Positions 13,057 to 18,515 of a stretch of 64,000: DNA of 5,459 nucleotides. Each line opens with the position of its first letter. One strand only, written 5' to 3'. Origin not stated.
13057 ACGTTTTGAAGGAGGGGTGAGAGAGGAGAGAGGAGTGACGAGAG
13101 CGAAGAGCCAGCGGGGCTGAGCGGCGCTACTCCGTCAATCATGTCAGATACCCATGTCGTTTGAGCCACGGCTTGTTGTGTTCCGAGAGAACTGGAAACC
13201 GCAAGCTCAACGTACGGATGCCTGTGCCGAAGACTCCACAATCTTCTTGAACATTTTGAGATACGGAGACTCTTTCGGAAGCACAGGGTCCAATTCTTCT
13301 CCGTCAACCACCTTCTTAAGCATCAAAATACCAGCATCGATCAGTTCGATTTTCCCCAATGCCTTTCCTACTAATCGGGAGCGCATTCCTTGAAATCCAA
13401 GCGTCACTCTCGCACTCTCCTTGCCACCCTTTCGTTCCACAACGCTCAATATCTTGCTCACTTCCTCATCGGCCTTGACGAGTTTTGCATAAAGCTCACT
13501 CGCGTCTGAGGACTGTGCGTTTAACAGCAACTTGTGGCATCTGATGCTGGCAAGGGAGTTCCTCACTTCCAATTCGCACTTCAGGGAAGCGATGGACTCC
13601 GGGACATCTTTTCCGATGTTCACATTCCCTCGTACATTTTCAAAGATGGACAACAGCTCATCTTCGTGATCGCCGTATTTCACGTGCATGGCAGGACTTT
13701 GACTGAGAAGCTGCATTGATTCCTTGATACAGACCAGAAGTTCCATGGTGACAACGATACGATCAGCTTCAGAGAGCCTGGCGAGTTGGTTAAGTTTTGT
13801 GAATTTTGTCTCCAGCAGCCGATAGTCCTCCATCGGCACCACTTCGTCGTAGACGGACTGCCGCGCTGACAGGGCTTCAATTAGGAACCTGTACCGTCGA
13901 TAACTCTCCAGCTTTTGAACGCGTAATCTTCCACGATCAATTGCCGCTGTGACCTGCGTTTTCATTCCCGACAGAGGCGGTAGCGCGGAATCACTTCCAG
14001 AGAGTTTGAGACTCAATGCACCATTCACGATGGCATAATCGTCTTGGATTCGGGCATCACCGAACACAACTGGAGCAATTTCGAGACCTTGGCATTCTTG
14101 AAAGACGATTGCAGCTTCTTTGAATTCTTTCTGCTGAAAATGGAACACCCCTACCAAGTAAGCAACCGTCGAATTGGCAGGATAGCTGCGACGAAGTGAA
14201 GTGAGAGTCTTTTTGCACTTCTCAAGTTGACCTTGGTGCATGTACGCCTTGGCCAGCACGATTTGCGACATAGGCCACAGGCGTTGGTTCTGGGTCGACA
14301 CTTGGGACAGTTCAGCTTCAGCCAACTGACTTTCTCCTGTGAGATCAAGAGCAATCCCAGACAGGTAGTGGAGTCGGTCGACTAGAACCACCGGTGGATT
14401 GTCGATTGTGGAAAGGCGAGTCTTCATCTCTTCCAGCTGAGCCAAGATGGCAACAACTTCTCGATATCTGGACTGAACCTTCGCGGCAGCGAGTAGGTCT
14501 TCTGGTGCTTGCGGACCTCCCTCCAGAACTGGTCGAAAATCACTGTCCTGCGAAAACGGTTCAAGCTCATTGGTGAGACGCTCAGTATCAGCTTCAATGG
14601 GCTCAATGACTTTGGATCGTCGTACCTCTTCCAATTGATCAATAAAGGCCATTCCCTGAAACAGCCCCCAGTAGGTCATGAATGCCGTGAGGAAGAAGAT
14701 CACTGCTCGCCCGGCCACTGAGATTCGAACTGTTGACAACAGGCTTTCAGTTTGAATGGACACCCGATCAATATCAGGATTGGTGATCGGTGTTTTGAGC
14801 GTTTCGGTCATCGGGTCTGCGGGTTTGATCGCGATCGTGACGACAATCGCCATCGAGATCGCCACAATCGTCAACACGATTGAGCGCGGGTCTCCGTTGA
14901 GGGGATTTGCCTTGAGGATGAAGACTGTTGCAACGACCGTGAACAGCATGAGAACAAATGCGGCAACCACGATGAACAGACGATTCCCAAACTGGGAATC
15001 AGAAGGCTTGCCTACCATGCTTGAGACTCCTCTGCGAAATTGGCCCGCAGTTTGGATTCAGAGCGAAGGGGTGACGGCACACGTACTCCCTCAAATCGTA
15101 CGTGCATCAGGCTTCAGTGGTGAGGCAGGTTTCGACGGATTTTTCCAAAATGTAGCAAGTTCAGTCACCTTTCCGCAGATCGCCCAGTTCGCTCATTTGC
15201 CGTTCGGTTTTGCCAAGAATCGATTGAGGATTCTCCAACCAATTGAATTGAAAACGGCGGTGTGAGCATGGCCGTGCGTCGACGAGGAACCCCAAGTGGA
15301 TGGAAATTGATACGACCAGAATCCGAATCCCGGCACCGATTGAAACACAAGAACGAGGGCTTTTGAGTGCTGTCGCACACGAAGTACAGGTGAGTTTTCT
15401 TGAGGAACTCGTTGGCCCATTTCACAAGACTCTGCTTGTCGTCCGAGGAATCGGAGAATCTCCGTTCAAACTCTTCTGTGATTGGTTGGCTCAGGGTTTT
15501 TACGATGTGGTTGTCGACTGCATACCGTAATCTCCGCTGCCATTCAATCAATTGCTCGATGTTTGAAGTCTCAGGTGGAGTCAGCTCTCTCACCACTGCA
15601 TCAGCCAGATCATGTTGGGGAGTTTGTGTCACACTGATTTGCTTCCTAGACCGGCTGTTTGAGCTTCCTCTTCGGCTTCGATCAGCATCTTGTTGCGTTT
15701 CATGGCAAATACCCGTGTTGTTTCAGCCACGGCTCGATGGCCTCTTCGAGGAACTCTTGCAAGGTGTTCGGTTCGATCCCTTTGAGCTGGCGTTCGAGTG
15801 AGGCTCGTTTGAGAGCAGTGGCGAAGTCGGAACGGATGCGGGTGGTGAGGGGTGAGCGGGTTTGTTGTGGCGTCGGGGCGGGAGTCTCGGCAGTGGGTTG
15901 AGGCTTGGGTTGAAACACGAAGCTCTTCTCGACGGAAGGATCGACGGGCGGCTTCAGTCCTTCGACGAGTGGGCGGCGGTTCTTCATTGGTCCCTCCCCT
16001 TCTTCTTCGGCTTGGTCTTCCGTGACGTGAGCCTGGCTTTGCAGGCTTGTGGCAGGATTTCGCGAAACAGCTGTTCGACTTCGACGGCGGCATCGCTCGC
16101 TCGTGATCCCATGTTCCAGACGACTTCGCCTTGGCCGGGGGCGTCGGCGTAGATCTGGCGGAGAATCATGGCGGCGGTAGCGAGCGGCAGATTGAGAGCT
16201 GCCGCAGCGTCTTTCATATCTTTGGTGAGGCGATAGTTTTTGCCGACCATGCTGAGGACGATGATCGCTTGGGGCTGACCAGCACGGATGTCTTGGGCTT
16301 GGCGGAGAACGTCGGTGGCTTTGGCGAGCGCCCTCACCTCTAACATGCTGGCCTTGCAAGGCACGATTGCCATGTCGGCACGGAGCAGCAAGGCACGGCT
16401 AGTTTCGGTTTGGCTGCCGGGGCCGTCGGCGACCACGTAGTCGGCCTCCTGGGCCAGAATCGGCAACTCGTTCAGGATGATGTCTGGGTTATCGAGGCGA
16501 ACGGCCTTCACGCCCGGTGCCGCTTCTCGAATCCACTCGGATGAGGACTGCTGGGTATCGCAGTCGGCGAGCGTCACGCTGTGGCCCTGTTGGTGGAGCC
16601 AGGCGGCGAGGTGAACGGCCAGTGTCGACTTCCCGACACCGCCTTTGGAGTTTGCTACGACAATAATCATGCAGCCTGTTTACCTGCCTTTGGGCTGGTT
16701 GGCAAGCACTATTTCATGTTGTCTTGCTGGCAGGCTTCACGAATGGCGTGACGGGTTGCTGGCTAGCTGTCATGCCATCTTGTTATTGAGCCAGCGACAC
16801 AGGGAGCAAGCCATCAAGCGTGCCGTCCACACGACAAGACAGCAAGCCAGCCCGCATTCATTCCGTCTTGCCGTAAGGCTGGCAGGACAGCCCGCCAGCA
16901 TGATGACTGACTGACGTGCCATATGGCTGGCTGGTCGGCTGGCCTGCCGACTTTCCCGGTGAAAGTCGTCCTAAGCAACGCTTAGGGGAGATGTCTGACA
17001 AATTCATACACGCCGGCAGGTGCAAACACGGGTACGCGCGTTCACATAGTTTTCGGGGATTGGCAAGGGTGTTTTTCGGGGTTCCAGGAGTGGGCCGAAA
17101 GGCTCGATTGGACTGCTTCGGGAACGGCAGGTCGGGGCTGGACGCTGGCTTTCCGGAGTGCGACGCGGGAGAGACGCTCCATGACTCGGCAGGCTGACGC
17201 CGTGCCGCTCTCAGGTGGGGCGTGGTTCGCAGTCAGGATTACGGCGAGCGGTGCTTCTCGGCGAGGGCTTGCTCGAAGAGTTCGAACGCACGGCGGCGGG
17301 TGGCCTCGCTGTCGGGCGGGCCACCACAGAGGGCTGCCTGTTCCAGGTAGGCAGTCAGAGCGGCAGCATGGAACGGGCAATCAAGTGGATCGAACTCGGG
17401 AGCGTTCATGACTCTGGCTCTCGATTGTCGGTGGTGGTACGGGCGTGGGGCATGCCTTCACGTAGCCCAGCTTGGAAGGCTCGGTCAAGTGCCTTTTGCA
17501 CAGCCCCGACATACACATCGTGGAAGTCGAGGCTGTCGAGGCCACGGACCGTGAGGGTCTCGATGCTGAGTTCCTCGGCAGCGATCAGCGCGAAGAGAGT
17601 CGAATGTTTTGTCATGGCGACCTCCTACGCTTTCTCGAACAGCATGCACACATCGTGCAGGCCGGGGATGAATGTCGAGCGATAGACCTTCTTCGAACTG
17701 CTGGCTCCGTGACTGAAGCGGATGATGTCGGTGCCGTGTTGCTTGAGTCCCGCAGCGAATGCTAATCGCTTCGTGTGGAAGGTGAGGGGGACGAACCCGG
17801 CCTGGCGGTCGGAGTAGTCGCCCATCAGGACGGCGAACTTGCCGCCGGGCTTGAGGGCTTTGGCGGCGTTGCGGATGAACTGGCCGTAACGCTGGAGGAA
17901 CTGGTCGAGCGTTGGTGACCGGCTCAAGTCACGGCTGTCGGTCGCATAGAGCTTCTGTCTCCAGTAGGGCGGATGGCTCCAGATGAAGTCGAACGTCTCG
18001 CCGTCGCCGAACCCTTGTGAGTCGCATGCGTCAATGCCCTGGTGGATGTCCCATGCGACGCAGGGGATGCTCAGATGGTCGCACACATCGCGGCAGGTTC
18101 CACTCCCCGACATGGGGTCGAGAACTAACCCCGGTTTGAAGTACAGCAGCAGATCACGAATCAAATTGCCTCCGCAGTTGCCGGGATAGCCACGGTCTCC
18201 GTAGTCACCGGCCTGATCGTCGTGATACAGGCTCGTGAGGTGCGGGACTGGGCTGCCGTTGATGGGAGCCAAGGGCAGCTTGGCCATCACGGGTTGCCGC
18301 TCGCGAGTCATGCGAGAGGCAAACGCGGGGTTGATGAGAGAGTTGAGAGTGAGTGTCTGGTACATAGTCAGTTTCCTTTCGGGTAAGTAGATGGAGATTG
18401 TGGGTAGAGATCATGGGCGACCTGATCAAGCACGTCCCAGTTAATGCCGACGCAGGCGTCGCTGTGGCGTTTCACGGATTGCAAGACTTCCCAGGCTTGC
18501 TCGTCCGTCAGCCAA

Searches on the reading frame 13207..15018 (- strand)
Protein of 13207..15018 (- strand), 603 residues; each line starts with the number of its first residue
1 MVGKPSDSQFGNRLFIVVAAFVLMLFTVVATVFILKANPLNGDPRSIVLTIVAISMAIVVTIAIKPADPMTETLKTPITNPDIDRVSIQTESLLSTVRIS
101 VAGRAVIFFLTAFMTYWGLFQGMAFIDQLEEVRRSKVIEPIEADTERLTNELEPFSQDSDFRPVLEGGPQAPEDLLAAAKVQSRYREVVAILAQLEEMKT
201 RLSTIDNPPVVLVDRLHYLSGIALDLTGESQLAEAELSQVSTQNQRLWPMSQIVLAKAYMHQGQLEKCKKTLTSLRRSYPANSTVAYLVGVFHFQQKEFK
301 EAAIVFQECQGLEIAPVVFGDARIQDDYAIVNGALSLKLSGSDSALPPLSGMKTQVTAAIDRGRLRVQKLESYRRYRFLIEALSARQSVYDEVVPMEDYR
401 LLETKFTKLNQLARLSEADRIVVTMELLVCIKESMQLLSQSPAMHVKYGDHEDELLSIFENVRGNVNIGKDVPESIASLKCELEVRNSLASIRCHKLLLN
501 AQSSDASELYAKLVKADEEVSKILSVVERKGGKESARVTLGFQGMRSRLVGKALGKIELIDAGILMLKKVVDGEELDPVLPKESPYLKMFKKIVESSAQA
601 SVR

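Call 19: search_protein_families(library=pfam, proteins=[window:13207-15018:-], max_evalue=0.001)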
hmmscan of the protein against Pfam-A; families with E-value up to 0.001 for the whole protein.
window:13207-15018:- (603 aa): 4 families
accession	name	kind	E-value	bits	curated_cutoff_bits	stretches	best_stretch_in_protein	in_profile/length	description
PF12895.13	ANAPC3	-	3.8e-05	24.3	27.2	1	252-309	26-82/82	Anaphase-promoting complex, cyclosome, subunit 3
PF13432.12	TPR_16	-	7.9e-05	23.5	32.7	1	255-308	3-56/65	Tetratricopeptide repeat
PF14559.12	TPR_19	-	0.00034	21.3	25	0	253-289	29-65/68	Tetratricopeptide repeat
PF07719.23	TPR_2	-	0.00075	19.9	27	0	286-309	4-27/34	Tetratricopeptide repeat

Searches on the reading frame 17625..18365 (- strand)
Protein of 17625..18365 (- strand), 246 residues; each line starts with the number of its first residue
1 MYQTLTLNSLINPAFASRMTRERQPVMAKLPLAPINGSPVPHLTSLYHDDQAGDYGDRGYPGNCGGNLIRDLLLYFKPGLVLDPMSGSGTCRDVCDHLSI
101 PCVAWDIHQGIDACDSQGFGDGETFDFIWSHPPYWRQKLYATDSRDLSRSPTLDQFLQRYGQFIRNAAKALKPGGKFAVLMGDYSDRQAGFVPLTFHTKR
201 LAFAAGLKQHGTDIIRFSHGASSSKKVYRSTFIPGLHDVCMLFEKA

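Call 19: search_protein_families(library=pfam, proteins=[window:17625-18365:-], max_evalue=0.001)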
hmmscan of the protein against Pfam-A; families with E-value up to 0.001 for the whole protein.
window:17625-18365:- (246 aa): 1 family
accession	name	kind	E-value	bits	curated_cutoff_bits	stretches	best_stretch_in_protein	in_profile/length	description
PF01555.25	N6_N4_Mtase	-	4.3e-07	30.6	26.7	0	126-188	2-60/221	DNA methylase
